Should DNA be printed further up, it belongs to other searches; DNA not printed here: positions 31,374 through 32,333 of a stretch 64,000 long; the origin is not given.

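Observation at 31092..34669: Compact GC-rich five-gene island: candidate uncharacterised defence/abortive-infection system (XRE-HTH / GNAT-like / ImmA-IrrE peptidase / Beta-family / convergent PD-(D/E)xK)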

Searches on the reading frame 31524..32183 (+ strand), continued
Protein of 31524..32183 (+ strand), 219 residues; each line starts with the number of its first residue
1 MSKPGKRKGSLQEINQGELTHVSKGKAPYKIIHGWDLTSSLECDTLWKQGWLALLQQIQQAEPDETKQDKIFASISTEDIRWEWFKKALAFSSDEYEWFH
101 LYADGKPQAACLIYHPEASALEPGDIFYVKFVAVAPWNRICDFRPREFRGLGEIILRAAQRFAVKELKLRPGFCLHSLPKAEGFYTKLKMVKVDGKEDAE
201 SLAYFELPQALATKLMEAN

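Call 79: search_protein_families(library=pfam, proteins=[L024:6735-6941:+, L024:6207-6482:+, L014:6117-6605:+, L036:6624-6953:+, L031:6395-6724:+, L041:6363-6785:+, L049:6488-6907:+, L072:5709-6083:+, L050:6395-6673:+, L026:1044-1511:+], max_evalue=0.01)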
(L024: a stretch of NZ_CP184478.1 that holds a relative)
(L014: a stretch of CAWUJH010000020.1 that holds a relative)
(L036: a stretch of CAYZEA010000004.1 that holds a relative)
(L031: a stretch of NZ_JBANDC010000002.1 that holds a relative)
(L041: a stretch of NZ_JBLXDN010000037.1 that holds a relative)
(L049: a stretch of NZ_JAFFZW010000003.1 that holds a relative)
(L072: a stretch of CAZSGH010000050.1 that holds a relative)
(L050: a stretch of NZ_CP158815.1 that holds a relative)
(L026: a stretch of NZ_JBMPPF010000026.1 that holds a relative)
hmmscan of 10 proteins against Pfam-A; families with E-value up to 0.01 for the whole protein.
L024:6735-6941:+ (68 aa): 0 families

L024:6207-6482:+ (91 aa): 0 families

L014:6117-6605:+ (162 aa): 0 families

L036:6624-6953:+ (109 aa): 0 families

L031:6395-6724:+ (109 aa): 0 families

L041:6363-6785:+ (140 aa): 0 families

L049:6488-6907:+ (139 aa): 0 families

L072:5709-6083:+ (124 aa): 0 families

L050:6395-6673:+ (92 aa): 0 families

L026:1044-1511:+ (155 aa): 1 family
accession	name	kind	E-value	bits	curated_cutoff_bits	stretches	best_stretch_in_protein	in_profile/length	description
PF18143.6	HAD_SAK_2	-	8.2e-28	97.9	27.5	1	2-137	1-136/139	HAD domain in Swiss Army Knife RNA repair proteins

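Call 83: search_protein_families(library=pfam, alignment_id=A6, max_evalue=0.00001)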
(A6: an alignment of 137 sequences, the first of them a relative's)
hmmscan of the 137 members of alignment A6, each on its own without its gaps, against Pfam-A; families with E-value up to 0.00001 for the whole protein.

A. member 1, L008:5147-7618:- (823 aa): 4 families
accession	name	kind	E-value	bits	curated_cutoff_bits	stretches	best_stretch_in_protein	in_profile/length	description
PF00326.27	Peptidase_S9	-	5.8e-22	78.7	22.6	1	601-807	2-208/213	Prolyl oligopeptidase family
PF12146.15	Hydrolase_4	-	1e-09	38.5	27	0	603-698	21-109/239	Serine aminopeptidase, S33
PF00561.26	Abhydrolase_1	-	1.7e-06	28.3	25.8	0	605-705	19-107/245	alpha/beta hydrolase fold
PF20434.5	BD-FAE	-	4.4e-06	26.8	26.8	0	583-769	12-215/215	BD-FAE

B. families by the number of members that match (of 137 scanned): 136 families (the first 25 are shown)
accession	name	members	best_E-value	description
PF00589.27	Phage_integrase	4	1.1e-18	Phage integrase family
PF18928.5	DUF5677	3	3.6e-13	Family of unknown function (DUF5677)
PF12835.12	Integrase_1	3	2.6e-09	Integrase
PF00563.25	EAL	2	4e-69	EAL domain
PF01555.25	N6_N4_Mtase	2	7.8e-51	DNA methylase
PF00990.26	GGDEF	2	1.2e-39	Diguanylate cyclase, GGDEF domain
PF13245.12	AAA_19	2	1e-30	AAA domain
PF02518.31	HATPase_c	2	2.1e-27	Histidine kinase-, DNA gyrase B-, and HSP90-like ATPase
PF13356.12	Arm-DNA-bind_3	2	1.6e-22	Arm DNA-binding domain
PF02661.23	Fic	2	4.8e-15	Fic/DOC family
PF13538.12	UvrD_C_2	2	1.1e-12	UvrD-like helicase C-terminal domain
PF00665.32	rve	2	1.3e-10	Integrase core domain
PF01964.24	ThiC_Rad_SAM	1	8.1e-187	Radical SAM ThiC family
PF01654.22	Cyt_bd_oxida_I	1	9.6e-159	Cytochrome bd terminal oxidase subunit I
PF00171.27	Aldedh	1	5.6e-140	Aldehyde dehydrogenase family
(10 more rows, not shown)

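Call 84: search_protein_families(library=padloc, alignment_id=A6, max_evalue=1e-10)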
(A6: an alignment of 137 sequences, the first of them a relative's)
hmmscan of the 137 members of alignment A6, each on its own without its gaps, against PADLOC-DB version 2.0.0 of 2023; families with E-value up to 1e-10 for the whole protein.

A. member 1, L008:5147-7618:- (823 aa): 0 families

B. families by the number of members that match (of 137 scanned): 87 families (the first 25 are shown)
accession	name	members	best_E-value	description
PDLC03644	MTase_III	2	2.4e-198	Type III methyltransferase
PDLC03636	MTase_III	2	3.3e-127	Type III methyltransferase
PDLC03634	MTase_III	2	1e-94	Type III methyltransferase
PDLC03637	MTase_III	2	8.2e-86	Type III methyltransferase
PDLC03635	MTase_III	2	7.6e-79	Type III methyltransferase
PDLC03641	MTase_III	2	2.3e-76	Type III methyltransferase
PDLC03638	MTase_III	2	2.6e-72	Type III methyltransferase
PDLC03640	MTase_III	2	1.9e-65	Type III methyltransferase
PDLC03354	MTase_II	2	2.2e-50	Type II methyltransferase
PDLC02203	MzaA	2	6.4e-41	-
PDLC03642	MTase_III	2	4.6e-39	Type III methyltransferase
PDLC03300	MTase_II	2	2.3e-33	Type II methyltransferase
PDLC03639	MTase_III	2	1.8e-32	Type III methyltransferase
PDLC03643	MTase_III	2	3e-32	Type III methyltransferase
PDLC03633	MTase_III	2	1.2e-30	Type III methyltransferase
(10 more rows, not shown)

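Call 85: find_related_loci(query=A1, collection=viral_contigs, flank=6000)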
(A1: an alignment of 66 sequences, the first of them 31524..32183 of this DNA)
Query A1 (219 aa) in viral_contigs; peptide patterns used: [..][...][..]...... (x = any residue, [..] = any of these).
16 stretches matched a pattern; 3 encode a relative of the query (tblastn E <= 1e-3); 3 distinct loci.
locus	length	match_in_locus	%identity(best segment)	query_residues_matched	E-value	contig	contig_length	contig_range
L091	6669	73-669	44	14-212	3e-47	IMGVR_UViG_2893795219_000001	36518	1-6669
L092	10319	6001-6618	36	12-218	7e-47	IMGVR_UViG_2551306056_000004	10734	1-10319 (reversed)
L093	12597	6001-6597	42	14-213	8e-46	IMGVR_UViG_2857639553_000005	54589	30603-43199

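Call 109: search_protein_families(library=pfam, proteins=[L080:7601-8098:+, L080:6938-7585:+, L076:5920-6852:+, L087:5858-6829:+, L076:5465-5923:+, L069:6645-6851:+], max_evalue=0.01)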
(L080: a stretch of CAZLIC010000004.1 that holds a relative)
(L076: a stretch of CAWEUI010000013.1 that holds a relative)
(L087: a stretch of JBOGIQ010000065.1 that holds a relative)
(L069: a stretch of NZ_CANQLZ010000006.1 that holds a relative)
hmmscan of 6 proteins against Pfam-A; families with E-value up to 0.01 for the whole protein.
L080:7601-8098:+ (165 aa): 5 families
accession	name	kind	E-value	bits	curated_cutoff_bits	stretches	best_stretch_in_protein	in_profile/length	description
PF13560.12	HTH_31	-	1.5e-09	38.5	27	1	59-117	5-63/64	Helix-turn-helix domain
PF12844.13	HTH_19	-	8.7e-08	32.4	30.2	1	59-115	3-58/64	Helix-turn-helix domain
PF01381.28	HTH_3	-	1.8e-05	25.1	23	1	60-111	1-51/55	Helix-turn-helix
PF13413.12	HTH_25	-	0.00051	20.2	24.6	1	61-114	3-61/62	Helix-turn-helix domain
PF18834.6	LPD22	-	0.0072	17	28.6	0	82-147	4-64/97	Large polyvalent protein associated domain 22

L080:6938-7585:+ (215 aa): 0 families

L076:5920-6852:+ (310 aa): 1 family
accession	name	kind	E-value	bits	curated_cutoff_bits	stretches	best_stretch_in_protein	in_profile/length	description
PF06114.19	Peptidase_M78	-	8.6e-06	26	22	1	91-186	28-115/123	IrrE N-terminal-like domain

L087:5858-6829:+ (323 aa): 1 family
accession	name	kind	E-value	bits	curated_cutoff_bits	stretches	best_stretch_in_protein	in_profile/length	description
PF06114.19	Peptidase_M78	-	9.9e-07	29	22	1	89-184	28-115/123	IrrE N-terminal-like domain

L076:5465-5923:+ (152 aa): 3 families
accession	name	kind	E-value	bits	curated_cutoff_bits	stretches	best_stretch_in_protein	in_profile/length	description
PF01381.28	HTH_3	-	2.4e-09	37.5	23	1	45-99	1-52/55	Helix-turn-helix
PF12844.13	HTH_19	-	1.1e-08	35.3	30.2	1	42-107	1-63/64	Helix-turn-helix domain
PF13560.12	HTH_31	-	1.2e-06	29.1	27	1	41-97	2-56/64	Helix-turn-helix domain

L069:6645-6851:+ (68 aa): 5 families
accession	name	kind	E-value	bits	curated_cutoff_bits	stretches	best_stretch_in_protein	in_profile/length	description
PF01381.28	HTH_3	-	2.7e-14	53.4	23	1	12-65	1-54/55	Helix-turn-helix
PF13560.12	HTH_31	-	1.6e-08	35.2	27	1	7-62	1-57/64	Helix-turn-helix domain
PF12844.13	HTH_19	-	2.9e-08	34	30.2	1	9-62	1-54/64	Helix-turn-helix domain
PF13443.12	HTH_26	-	7.7e-06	26.5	22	1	13-64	3-55/63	Cro/C1-type HTH DNA-binding domain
PF13413.12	HTH_25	-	0.0076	16.5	24.6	0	13-46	3-36/62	Helix-turn-helix domain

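Call 113: search_protein_families(library=phrogs, proteins=[window:31524-32183:+], max_evalue=0.001)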
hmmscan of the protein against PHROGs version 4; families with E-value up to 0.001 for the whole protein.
window:31524-32183:+ (219 aa): 0 families
